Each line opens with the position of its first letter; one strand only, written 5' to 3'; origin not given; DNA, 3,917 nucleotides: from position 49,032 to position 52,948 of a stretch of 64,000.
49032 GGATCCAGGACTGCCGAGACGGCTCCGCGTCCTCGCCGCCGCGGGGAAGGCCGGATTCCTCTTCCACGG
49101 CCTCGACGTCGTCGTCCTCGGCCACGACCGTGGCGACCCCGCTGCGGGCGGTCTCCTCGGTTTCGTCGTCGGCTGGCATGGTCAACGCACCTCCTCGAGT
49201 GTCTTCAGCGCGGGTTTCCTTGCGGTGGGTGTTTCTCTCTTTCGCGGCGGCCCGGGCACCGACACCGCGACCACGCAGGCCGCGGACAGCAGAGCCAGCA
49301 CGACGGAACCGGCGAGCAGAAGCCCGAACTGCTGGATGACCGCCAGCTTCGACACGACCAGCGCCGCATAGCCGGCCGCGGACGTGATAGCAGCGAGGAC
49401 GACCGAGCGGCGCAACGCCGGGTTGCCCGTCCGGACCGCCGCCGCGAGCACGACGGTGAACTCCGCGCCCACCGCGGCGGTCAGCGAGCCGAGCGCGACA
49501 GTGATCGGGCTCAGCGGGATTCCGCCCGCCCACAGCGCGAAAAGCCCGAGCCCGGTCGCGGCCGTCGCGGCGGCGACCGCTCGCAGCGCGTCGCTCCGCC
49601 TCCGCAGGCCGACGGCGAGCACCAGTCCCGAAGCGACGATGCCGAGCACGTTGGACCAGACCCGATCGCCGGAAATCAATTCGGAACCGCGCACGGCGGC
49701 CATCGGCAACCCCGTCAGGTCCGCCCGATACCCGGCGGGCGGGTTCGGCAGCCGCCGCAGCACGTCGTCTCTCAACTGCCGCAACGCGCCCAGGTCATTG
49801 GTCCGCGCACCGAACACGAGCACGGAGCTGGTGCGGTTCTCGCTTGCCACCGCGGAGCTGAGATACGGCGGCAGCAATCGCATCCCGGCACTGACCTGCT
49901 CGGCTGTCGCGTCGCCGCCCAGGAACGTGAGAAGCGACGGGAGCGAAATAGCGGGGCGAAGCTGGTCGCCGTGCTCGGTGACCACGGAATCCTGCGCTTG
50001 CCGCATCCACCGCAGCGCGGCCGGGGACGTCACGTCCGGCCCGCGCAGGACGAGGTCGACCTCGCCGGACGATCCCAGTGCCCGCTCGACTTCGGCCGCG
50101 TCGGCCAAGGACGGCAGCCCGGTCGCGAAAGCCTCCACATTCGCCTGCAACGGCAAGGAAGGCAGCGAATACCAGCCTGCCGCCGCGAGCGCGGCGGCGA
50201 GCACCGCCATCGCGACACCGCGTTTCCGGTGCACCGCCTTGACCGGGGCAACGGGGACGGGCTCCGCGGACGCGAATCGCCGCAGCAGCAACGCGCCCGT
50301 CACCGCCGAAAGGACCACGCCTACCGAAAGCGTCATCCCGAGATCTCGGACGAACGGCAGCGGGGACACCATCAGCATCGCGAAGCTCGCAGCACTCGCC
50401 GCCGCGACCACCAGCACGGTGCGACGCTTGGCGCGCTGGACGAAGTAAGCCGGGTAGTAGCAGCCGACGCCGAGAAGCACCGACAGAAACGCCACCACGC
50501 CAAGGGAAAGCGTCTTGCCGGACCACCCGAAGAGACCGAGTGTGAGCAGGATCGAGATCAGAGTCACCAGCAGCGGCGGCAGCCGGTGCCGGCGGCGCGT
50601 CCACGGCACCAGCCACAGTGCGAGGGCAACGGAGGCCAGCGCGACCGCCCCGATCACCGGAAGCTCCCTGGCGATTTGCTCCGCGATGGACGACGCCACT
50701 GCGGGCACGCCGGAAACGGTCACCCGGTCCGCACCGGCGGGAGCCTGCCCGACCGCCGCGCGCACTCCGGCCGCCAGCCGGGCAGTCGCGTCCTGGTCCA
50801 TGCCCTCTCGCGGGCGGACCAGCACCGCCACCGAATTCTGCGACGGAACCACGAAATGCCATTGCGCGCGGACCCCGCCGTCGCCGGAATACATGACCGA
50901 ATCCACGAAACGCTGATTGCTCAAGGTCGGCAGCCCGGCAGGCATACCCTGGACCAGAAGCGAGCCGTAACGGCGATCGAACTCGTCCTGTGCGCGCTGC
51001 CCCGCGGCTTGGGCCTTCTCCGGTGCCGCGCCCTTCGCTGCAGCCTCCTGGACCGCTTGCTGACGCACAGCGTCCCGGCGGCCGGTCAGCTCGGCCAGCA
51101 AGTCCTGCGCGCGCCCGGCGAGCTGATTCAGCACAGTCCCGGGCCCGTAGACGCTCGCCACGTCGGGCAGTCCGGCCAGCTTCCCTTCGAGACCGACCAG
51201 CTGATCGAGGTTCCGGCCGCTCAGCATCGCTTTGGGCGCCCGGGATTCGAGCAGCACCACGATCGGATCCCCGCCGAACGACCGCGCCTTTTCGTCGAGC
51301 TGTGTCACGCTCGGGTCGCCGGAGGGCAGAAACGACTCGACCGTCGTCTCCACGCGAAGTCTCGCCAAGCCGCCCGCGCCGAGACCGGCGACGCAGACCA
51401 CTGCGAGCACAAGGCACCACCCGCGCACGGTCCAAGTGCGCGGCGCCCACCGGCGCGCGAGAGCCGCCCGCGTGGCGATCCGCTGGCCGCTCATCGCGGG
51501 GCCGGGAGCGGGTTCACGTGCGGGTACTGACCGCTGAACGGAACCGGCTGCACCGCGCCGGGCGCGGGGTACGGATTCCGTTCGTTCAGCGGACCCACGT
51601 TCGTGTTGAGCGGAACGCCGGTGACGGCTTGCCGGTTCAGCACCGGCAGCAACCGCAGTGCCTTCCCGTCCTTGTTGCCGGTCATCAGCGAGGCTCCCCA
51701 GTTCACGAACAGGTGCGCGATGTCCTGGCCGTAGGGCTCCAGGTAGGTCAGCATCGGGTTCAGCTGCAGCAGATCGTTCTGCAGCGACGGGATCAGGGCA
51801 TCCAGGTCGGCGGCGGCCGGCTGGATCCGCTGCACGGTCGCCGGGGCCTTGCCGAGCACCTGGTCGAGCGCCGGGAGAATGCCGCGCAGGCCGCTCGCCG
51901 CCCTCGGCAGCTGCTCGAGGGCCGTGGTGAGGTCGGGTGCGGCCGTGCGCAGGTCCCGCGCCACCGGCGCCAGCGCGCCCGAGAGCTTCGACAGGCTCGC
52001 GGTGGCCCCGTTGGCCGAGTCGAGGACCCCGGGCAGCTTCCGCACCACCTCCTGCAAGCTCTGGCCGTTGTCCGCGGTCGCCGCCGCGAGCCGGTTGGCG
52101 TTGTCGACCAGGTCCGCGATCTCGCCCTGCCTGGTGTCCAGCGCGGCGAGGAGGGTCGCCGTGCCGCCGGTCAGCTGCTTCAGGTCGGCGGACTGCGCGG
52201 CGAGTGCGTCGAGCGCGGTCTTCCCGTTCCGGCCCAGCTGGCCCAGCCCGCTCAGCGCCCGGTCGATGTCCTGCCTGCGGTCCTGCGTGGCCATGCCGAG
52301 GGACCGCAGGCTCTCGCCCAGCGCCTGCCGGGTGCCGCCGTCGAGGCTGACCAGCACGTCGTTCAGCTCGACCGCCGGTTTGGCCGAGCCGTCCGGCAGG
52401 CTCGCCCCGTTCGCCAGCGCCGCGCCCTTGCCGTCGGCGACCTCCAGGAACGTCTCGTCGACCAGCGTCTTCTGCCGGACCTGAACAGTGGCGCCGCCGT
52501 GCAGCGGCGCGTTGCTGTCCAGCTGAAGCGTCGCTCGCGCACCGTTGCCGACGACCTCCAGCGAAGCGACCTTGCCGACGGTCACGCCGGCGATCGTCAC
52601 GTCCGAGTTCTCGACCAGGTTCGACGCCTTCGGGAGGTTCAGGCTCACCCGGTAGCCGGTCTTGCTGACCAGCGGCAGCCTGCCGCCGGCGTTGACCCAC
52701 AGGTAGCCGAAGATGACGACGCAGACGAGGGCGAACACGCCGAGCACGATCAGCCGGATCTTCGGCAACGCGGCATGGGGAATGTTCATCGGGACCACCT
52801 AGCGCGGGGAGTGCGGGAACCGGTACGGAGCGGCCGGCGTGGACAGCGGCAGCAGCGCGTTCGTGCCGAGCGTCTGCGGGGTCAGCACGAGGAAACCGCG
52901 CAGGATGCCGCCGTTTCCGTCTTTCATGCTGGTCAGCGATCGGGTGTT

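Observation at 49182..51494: RND/MMPL permease translationally coupled to the last mce gene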

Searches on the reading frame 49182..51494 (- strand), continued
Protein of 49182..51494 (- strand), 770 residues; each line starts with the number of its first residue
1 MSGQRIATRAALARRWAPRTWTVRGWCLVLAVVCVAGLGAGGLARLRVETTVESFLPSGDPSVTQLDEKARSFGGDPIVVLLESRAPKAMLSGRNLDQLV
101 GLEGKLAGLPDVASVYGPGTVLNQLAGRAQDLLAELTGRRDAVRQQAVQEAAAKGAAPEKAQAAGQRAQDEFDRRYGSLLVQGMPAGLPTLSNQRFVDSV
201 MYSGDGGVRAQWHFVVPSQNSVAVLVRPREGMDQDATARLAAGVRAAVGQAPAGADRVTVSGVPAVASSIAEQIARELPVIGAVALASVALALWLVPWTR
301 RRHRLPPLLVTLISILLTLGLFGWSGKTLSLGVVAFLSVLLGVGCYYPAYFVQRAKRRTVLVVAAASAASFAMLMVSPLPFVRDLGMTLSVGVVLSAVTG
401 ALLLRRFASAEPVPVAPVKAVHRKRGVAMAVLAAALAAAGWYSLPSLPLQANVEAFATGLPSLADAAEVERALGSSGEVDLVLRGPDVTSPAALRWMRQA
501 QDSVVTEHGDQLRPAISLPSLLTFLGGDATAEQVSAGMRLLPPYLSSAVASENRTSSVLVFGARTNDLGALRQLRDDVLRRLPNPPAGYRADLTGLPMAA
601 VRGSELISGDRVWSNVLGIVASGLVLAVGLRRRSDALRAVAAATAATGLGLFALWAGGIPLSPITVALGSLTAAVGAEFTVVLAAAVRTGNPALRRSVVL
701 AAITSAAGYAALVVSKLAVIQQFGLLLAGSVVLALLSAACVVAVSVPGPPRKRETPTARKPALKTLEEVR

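Call 81: list_cluster_members(proteins=[P0289, P0292, P0271, P0283, P0286, P0272, P0273, P0285, P0270, P0001])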
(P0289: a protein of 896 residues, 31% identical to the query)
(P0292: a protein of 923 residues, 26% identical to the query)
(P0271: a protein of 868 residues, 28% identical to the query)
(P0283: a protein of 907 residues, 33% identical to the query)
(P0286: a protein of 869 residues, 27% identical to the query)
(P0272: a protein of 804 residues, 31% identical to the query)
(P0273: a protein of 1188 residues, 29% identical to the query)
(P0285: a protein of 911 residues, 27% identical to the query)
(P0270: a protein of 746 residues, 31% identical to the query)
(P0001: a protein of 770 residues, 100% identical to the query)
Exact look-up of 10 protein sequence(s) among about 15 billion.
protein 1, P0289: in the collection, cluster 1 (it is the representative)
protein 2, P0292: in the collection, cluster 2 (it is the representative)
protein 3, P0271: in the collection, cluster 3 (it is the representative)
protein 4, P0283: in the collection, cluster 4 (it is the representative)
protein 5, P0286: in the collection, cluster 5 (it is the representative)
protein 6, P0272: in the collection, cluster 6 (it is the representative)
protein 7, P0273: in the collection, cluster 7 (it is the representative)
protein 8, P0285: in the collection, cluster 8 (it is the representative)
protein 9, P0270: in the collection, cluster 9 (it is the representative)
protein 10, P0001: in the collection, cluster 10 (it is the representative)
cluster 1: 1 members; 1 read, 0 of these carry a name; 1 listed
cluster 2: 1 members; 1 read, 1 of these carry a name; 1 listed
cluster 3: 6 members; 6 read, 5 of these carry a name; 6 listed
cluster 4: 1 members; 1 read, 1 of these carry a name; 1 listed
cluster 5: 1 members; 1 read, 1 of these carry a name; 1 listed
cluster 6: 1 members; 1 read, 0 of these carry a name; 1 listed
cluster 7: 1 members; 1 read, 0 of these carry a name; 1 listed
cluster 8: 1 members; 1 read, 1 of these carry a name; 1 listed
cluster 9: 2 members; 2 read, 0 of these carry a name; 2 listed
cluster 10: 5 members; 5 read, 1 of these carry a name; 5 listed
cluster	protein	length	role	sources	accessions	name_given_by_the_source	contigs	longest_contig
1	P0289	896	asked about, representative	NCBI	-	-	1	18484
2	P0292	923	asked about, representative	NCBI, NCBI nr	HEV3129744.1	MAG TPA: MMPL family transporter [Solirubrobacteraceae bacterium] | MMPL family transporter [Solirubrobacteraceae bacterium]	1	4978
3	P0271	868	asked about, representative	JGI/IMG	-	hypothetical protein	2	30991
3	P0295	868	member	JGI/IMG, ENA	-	hydrophobe/amphiphile efflux-3 (HAE3) family protein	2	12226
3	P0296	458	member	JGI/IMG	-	hypothetical protein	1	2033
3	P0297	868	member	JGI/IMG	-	hydrophobe/amphiphile efflux-3 (HAE3) family protein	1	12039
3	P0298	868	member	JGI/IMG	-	hydrophobe/amphiphile efflux-3 (HAE3) family protein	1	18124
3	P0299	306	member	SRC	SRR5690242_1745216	-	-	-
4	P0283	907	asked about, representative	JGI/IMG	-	hydrophobe/amphiphile efflux-3 (HAE3) family protein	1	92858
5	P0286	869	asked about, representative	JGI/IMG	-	hydrophobe/amphiphile efflux-3 (HAE3) family protein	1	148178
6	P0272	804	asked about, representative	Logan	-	-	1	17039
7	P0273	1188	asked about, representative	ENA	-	-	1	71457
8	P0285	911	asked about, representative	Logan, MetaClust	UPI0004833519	status=active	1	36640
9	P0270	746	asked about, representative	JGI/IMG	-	-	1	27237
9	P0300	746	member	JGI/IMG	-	-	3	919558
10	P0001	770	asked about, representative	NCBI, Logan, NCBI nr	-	-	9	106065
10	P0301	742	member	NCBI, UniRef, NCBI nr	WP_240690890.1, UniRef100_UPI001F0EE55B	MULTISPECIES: RND transporter [unclassified Amycolatopsis] | RND transporter n=1 Tax=unclassified Amycolatopsis TaxID=2618356 RepID=UPI001F0EE55B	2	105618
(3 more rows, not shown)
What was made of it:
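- Checked: GTG 51410 gives the 742-aa length of the RefSeq relative WP_240690890.1 (call 81).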

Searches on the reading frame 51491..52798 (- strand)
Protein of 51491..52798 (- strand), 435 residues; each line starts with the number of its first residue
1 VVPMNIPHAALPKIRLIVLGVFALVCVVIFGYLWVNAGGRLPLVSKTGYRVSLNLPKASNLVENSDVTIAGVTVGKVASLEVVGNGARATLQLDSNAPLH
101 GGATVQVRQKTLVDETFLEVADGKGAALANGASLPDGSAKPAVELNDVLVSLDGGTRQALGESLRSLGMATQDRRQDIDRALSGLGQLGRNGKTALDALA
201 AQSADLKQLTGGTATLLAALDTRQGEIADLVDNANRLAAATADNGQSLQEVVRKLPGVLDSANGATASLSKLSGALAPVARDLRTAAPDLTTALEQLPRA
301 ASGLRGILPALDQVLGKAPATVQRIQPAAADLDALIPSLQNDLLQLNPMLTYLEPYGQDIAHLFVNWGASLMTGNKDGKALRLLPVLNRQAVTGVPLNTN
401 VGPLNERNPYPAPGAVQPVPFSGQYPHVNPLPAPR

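Call 6: search_protein_families(library=pfam, proteins=[window:51491-52798:-], max_evalue=0.01)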
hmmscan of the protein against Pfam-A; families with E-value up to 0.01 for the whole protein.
window:51491-52798:- (435 aa): 3 families
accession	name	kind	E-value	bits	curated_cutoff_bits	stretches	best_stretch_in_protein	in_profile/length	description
PF02470.25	MlaD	-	1.3e-13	51.4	25.1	1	48-122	2-80/81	MlaD protein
PF11887.13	Mce4_CUP1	-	1.3e-06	28.6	32.6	1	237-367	48-175/222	Cholesterol uptake porter CUP1 of Mce4, putative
PF06103.16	DUF948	-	0.0042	17.7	37.2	0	216-272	31-87/89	Bacterial protein of unknown function (DUF948)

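Call 10: search_protein_families(library=ncbifam, proteins=[window:51491-52798:-], max_evalue=0.01)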
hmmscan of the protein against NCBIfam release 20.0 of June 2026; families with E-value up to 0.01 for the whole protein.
window:51491-52798:- (435 aa): 4 families
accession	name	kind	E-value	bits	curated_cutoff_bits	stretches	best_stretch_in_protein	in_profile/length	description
TIGR00996.1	Mtu_fam_mce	paralog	1.8e-37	129.1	140.5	2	17-301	3-289/291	MCE family protein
TIGR04430.1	OM_asym_MlaD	equivalog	1.8e-12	47.3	135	1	17-149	7-140/146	outer membrane lipid asymmetry maintenance protein MlaD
NF047463.1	CllEntPrLepto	equivalog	0.00027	20.5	400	1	13-83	3-71/250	mammalian cell entry protein Mce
TIGR01760.1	tape_meas_TP901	equivalog_domain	0.0028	16.7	28.8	1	158-278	39-166/349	phage tail tape measure protein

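Call 55: find_related_loci(query=window:51494-52798:-, collection=metagenome_contigs, flank=5000)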
Query window:51494-52798:- (435 aa) in metagenome_contigs; peptide patterns used: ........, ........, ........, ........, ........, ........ (x = any residue, [..] = any of these).
300 stretches matched a pattern; 1 encode a relative of the query (tblastn E <= 1e-3); 1 distinct loci.
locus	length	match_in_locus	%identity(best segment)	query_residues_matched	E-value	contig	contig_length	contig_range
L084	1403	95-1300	47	14-414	7e-120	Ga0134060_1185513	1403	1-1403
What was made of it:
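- Tried and rejected: The metagenome scan with the single MceF protein returned one 1.4-kb contig (call 55).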
